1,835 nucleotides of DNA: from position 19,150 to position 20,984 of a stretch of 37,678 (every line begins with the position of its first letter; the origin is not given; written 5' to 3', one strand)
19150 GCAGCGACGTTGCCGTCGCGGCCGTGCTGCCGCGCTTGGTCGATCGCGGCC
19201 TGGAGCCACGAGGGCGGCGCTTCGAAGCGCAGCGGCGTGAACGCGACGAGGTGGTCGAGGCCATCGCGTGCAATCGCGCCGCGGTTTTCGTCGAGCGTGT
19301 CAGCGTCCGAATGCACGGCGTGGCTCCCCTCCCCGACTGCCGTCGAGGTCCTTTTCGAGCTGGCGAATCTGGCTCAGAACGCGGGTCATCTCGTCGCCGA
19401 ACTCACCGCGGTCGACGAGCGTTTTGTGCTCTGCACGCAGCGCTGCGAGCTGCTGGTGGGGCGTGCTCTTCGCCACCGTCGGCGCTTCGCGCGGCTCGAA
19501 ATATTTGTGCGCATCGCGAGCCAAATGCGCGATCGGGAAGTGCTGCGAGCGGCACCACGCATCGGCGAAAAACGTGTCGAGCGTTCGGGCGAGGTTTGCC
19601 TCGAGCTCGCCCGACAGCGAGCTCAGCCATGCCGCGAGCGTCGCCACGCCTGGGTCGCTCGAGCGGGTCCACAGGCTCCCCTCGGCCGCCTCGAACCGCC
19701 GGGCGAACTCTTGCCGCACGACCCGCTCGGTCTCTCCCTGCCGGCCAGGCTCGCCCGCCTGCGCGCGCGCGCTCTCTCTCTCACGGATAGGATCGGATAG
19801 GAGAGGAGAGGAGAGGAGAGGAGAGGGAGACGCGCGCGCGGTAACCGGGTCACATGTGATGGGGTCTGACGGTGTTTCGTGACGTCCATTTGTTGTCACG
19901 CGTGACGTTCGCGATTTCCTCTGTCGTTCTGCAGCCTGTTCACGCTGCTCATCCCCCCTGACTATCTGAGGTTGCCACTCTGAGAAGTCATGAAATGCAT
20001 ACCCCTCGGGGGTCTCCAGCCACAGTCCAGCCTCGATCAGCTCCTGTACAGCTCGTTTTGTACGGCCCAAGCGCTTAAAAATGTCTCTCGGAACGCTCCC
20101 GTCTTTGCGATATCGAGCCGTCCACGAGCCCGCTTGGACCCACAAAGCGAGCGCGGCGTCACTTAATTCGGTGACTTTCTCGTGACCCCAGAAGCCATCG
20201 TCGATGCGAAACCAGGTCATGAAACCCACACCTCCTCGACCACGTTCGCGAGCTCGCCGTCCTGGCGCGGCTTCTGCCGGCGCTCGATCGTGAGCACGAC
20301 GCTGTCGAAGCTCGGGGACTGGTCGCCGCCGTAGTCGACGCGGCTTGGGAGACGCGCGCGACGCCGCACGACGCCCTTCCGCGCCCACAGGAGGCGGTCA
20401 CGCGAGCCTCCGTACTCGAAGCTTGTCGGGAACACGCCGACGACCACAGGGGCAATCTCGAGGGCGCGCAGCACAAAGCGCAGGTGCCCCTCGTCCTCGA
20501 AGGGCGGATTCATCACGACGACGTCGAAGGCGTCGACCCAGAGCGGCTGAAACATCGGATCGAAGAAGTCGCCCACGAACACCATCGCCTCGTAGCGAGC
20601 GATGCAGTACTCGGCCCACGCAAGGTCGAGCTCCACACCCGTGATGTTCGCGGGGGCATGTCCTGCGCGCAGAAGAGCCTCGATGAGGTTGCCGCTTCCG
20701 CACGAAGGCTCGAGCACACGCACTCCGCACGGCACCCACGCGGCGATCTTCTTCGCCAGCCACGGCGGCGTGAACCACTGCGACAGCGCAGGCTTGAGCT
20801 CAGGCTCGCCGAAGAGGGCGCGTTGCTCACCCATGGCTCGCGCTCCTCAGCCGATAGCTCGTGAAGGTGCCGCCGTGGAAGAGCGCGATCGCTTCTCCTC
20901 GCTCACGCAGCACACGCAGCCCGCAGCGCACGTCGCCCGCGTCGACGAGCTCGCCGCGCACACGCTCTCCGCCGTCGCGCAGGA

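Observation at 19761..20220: Ori-like element inside the replication-organiser gene: a frameshift-prone (GGAGA)5 purine tract, Z-DNA-type (CG)n arms, a GTGAC palindrome cluster and a ~56% GC island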

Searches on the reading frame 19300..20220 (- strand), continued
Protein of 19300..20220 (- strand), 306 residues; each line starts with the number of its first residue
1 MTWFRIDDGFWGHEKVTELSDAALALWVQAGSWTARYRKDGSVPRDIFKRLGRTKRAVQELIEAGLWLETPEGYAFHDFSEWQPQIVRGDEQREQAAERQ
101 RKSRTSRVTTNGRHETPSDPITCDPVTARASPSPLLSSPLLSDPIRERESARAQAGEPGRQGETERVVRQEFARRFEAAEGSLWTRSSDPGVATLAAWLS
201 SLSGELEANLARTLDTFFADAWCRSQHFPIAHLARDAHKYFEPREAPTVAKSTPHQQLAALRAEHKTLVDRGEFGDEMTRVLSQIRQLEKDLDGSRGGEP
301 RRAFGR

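Call 53: fold_search(model_id=the predicted structure, library=pdb)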
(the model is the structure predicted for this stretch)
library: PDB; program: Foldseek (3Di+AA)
matches with E <= 10: 90; with E <= 0.001: 0
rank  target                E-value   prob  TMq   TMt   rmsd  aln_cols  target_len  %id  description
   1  3go5                  1.5e+00  0.60  0.14  0.15   5.6        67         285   21  Crystal structure of a multidomain protein with nucleic acid binding domains (sp_0946) from streptococcus pneumoniae tig (released 2009-04-07)
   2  9qrw_B                1.7e+00  0.13  0.14  0.09  11.2       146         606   11  S.aureus ClpC dodecameric resting state (released 2025-07-30)
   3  3eco_B                2.1e+00  0.33  0.16  0.33  10.9       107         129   14  Crystal structure of MepR, a transcription regulator of the Staphylococcus aureus multidrug efflux pump MepA (released 2009-02-10)
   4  6hrz_A                2.2e+00  0.05  0.09  0.13  18.5       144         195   21  EthR2 in complex with compound 4 (BDM72170) (released 2019-02-27)
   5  8ycm_B                2.4e+00  0.57  0.16  0.21   3.5        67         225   15  Monomeric Human STK19 (released 2024-03-06)
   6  8bir_A                2.9e+00  0.44  0.16  0.16   4.3        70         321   21  O-Methyltransferase Plu4895 in complex with SAH and AQ-256 (released 2023-03-08)
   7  8hkx_S19E             3.0e+00  0.15  0.15  0.26   8.6       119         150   15  Cryo-EM Structures and Translocation Mechanism of Crenarchaeota Ribosome (released 2023-08-16)
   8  8ycm_A                3.2e+00  0.41  0.18  0.23   3.9        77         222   14  Monomeric Human STK19 (released 2024-03-06)
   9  8bii_H                3.2e+00  0.35  0.15  0.15   3.8        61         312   23  O-Methyltransferase Plu4895 (mutant H229N) in complex with SAH (released 2023-03-08)
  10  9e71_BU               3.2e+00  0.23  0.15  0.26   7.9       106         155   15  Cryo-EM structure of the Pyrobaculum calidifontis 70S ribosome (released 2024-11-20)
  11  4nqa_I                3.2e+00  0.02  0.10  0.08  31.0       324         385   13  Crystal structure of liganded hRXR-alpha/hLXR-beta heterodimer on DNA (released 2014-02-26)
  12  4txp_A                3.4e+00  0.12  0.12  0.23  15.3       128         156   12  Crystal structure of LIP5 N-terminal domain (released 2015-02-11)
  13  1in5                  3.7e+00  0.33  0.14  0.14   2.9        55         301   22  THERMOGOTA MARITIMA RUVB A156S MUTANT (released 2001-08-08)
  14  1in8                  3.7e+00  0.30  0.13  0.13   3.4        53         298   23  THERMOTOGA MARITIMA RUVB T158V (released 2001-08-08)
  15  9znf_BU               3.7e+00  0.18  0.14  0.25   8.6       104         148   10  Cryo-EM structure of the Methanosarcina acetivorans 70S ribosome in complex with SriA and SriB (released 2026-01-28)
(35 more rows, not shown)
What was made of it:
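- On Iteron-plasmid Rep proteins (WH1-WH2, Pfam Rep_3): Foldseek found nothing with E below 1 (call 53).
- Tried and rejected: Nothing significant; the best E was 1.5, and the weak hits were mostly winged-helix domains (call 53).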

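Call 72: search_protein_families(library=ncbifam, proteins=[window:19300-20220:-], max_evalue=1)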
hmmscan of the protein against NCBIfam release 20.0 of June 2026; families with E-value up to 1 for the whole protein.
window:19300-20220:- (306 aa): 0 families

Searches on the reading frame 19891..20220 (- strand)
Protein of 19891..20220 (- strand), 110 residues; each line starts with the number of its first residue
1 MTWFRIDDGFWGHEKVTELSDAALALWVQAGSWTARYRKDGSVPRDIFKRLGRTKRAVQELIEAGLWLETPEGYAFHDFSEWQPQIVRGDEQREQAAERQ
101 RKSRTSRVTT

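Call 71: search_protein_families(library=pfam, proteins=[window:19891-20220:-], max_evalue=10)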
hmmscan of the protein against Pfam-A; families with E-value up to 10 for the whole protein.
window:19891-20220:- (110 aa): 0 families

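Call 95: search_dna_similar(query=window:19891-20220:-, collection=phages, mode=protein, max_rows=40, rows=spread)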
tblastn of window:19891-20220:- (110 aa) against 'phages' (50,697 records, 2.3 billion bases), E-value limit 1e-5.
Records with a match: 606; places in all: 606; records where one place covers at least 80% of the query: 231.
Best place of each record, by identity: <60% 606.
By first word of the organism name: Mycobacterium 450; Gordonia 95; Streptomyces 22; Arthrobacter 13; Microbacterium 12; Propionibacterium 11; Mycolicibacterium 3.
By host as written in the record: Mycobacterium smegmatis mc2 155 290; Gordonia terrae 3612 79; Mycobacterium smegmatis mc#155 68; Mycobacterium smegmatis mc2155 35; Streptomyces sanglieri UNT16F27A 14; Propionibacterium freudenreichii TL110 11; Mycobacterium tuberculosis; Mycobacterium smegmatis 9; Arthrobacter globiformis NRRL B-2979 7; and 38 more.
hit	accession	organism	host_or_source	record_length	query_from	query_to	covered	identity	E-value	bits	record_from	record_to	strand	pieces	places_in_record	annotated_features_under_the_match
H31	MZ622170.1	Microbacterium phage Blett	Microbacterium foliorum NRRL B-24224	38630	1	104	95%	49.0%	9e-27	108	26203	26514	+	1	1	42: RepA-like replication initiator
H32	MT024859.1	Gordonia phage DumpsterDude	Gordonia terrae 3612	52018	1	109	99%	42.2%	1e-24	102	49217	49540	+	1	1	67: hypothetical protein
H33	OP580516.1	Arthrobacter phage Bauer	Arthrobacter globiformis NRRL B-2979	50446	1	107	97%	38.7%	4e-15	75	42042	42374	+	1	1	75: hypothetical protein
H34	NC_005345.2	Streptomyces phage VWB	Streptomyces venezuelae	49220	1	105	95%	38.1%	1e-11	65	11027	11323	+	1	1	hypothetical protein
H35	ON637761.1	Gordonia phage Flatwoods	Gordonia terrae 3612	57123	1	104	95%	36.4%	2e-15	76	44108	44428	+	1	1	54: hypothetical protein | 53: helix-turn-helix DNA binding domain protein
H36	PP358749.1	Arthrobacter phage BrayBeast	Arthrobacter globiformis B-2979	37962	1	107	97%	35.1%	4e-13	69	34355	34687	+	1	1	60: hypothetical protein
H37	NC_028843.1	Mycobacterium phage Lolly9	Mycobacterium smegmatis mc2 155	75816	5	103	90%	37.0%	2e-11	64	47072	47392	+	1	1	67: hypothetical protein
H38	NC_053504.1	Mycobacterium phage Lumos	Mycobacterium smegmatis mc2 155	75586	5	100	87%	37.1%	8e-12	66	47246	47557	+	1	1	hypothetical protein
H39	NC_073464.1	Mycobacterium phage LilSpotty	Mycobacterium smegmatis mc2 155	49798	1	107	97%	32.8%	9e-11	62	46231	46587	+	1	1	80: hypothetical protein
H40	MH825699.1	Streptomyces phage Darolandstone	Streptomyces platensis MJ1A1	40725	1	104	95%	33.0%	1e-13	71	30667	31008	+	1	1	39: hypothetical protein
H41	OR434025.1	Gordonia phage Crater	Gordonia terrae CAG3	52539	4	105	93%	32.4%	9e-9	57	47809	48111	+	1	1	88: hypothetical protein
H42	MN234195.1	Mycobacterium phage Xula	Mycobacterium smegmatis mc2 155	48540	1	105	95%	31.2%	2e-11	65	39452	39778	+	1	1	58: helix-turn-helix DNA binding domain protein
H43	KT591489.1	Mycobacterium phage Archie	Mycobacterium smegmatis mc2 155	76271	5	103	90%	32.7%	1e-8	56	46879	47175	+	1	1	hypothetical protein | HNH endonuclease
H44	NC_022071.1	Mycobacterium phage Crossroads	Mycobacterium smegamtis mc2 155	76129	5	103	90%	31.7%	1e-7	54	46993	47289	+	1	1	69: hypothetical protein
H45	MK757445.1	Mycobacterium phage Lilizi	Mycobacterium smegmatis mc2 155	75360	1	82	75%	36.6%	3e-10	61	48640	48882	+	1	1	80: hypothetical protein | 79: hypothetical protein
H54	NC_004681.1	Mycobacterium phage Cjw1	Mycobacterium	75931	1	82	75%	35.4%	1e-9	59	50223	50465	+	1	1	gp80 | gp79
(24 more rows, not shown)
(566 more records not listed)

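Call 96: get_annotated_region(hit=H54, flank=900)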
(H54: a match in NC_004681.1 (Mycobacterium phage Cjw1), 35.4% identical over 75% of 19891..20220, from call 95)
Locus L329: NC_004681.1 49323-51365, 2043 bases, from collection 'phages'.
description: Mycobacterium phage Cjw1, complete genome.
organism: Mycobacterium phage Cjw1 (NCBI taxid 2907830)
taxonomy: Viruses; Duplodnaviria; Heunggongvirae; Uroviricota; Caudoviricetes; Kostyavirus; Kostyavirus CJW1
host: Mycobacterium; source: -; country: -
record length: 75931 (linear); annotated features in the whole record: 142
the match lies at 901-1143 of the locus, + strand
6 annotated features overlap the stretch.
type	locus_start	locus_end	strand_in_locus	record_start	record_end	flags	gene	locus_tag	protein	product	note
CDS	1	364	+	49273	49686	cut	-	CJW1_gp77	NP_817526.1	gp77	-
CDS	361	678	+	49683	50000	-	-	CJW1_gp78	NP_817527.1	HNH endonuclease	-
CDS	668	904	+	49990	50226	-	-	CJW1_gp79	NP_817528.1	gp79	-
CDS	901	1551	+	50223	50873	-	-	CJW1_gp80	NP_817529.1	gp80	-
CDS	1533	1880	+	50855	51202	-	-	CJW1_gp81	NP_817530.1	gp81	-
CDS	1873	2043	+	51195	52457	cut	-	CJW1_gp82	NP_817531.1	DnaB-like replicative helicase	-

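Call 97: get_annotated_region(hit=H31, flank=900)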
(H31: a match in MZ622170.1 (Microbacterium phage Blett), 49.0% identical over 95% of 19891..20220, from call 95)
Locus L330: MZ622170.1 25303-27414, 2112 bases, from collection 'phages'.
description: Microbacterium phage Blett, complete genome.
organism: Microbacterium phage Blett (NCBI taxid 2871519)
taxonomy: Viruses; Duplodnaviria; Heunggongvirae; Uroviricota; Caudoviricetes; Appavirus
host: Microbacterium foliorum NRRL B-24224; source: soil; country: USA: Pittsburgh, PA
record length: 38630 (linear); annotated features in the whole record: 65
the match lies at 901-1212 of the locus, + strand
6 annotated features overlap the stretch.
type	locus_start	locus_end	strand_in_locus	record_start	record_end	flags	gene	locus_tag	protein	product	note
CDS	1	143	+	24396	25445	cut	39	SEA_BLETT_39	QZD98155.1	RecT-like ssDNA binding protein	-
CDS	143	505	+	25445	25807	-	40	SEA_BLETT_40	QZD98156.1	hypothetical protein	-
CDS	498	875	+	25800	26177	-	41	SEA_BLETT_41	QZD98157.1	HNH endonuclease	-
CDS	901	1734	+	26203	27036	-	42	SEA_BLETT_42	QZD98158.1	RepA-like replication initiator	-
CDS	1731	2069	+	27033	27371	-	43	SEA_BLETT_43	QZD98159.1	helicase loader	-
CDS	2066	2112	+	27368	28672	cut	44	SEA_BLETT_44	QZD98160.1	DnaB-like dsDNA helicase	-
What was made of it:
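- Cultured relatives have the gene order initiator, helicase loader, DnaB (calls 96, 97).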

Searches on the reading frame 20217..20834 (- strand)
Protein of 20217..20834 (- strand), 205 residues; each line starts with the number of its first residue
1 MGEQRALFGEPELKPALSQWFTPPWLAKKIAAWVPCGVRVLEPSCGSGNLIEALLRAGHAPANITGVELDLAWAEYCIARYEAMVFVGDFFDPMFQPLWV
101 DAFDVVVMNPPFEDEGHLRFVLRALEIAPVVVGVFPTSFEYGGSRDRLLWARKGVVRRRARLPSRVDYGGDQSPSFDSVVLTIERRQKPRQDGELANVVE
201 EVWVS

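Call 7: search_protein_families(library=pfam, proteins=[window:20217-20834:-], max_evalue=0.01)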
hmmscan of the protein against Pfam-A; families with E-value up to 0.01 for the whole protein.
window:20217-20834:- (205 aa): 3 families
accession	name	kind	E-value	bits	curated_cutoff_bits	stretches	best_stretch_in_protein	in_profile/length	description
PF07021.18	MetW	-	1.4e-07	31.7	21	1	28-163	5-134/193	Methionine biosynthesis protein MetW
PF13649.12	Methyltransf_25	-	0.00071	20.7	27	1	40-109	1-71/97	Methyltransferase domain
PF08241.18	Methyltransf_11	-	0.0024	18.9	21.2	1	41-109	1-67/95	Methyltransferase domain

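Call 8: search_protein_families(library=phrogs, proteins=[window:20217-20834:-], max_evalue=0.01)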
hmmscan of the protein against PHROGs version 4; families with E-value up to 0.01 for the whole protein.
window:20217-20834:- (205 aa): 13 families
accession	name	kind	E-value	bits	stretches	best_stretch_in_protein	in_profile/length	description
phrog_799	-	other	1.5e-16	61.7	1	20-178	215-359/458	DNA methyltransferase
phrog_9133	-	unknown function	1.7e-11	43.7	1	14-126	731-842/1259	-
phrog_3820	-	other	4.9e-09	36.6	1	19-112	50-138/255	DNA methyltransferase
phrog_6263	-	other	2.9e-07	30.5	1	22-138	397-510/548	DNA methyltransferase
phrog_5172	-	unknown function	1.9e-06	27.9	1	14-140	17-136/377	-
phrog_15406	-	other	2.6e-06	25.8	1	33-124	1267-1351/2789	DNA methyltransferase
phrog_11371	-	unknown function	1.4e-05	25.4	1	102-137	3-38/383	-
phrog_6380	-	other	3.1e-05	24.1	1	17-112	19-136/382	DNA methyltransferase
phrog_32703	-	unknown function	0.00017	21.4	1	40-132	33-117/480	-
phrog_18947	-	unknown function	0.00035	18.9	1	22-125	572-669/1537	-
phrog_10089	-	moron, auxiliary metabolic gene and host takeover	0.00098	16.8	1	37-115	1687-1763/4647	DarB-like antirestriction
phrog_9793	-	unknown function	0.001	18.4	1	32-124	620-703/772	-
phrog_11358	-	unknown function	0.0033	15.3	1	34-121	1865-1944/3431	-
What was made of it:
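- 20217..20834 (-): Upstream DNA methyltransferase gene, translationally coupled to the initiator gene. Pfam MetW/Methyltransf and PHROG 799 'DNA methyltransferase' (calls 7, 8).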
